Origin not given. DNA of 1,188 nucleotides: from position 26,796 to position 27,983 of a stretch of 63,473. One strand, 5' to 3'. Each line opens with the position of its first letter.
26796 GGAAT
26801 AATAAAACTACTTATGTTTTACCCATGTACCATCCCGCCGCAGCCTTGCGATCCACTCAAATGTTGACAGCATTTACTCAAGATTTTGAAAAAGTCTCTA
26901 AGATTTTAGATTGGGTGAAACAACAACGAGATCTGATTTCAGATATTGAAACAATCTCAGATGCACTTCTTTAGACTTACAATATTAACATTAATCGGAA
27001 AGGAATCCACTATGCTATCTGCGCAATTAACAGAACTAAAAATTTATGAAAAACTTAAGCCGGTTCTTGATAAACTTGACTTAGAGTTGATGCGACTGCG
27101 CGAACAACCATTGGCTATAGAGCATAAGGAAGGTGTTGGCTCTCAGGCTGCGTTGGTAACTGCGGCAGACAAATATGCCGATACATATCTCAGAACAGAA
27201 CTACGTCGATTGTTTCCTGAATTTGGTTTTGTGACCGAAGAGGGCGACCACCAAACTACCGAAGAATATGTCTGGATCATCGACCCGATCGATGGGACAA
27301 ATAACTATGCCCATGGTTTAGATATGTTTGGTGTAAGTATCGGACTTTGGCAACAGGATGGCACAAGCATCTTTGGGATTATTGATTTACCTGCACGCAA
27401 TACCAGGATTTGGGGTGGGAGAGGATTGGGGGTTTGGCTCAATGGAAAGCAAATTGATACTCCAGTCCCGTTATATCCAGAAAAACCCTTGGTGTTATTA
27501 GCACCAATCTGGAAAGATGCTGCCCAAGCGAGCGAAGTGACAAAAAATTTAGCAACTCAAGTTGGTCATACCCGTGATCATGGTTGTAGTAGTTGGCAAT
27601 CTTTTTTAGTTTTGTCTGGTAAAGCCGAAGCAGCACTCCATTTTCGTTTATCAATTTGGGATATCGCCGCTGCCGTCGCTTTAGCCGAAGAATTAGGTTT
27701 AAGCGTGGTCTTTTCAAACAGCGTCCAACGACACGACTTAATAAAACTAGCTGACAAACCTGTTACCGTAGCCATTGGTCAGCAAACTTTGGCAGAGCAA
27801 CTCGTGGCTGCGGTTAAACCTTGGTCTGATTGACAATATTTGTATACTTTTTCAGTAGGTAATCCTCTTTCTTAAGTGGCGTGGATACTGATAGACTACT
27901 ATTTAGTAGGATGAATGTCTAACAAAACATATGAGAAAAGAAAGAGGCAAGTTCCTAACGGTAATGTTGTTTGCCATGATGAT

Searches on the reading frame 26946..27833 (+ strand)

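Call 85: search_protein_families(library=pfam, proteins=[window:26946-27833:+], max_evalue=0.0001)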
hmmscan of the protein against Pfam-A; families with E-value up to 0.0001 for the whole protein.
window:26946-27833:+ (295 aa): 1 family
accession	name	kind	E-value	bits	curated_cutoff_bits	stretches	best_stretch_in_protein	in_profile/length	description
PF00459.30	Inositol_P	-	7.9e-40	137.5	27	1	48-255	20-236/271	Inositol monophosphatase family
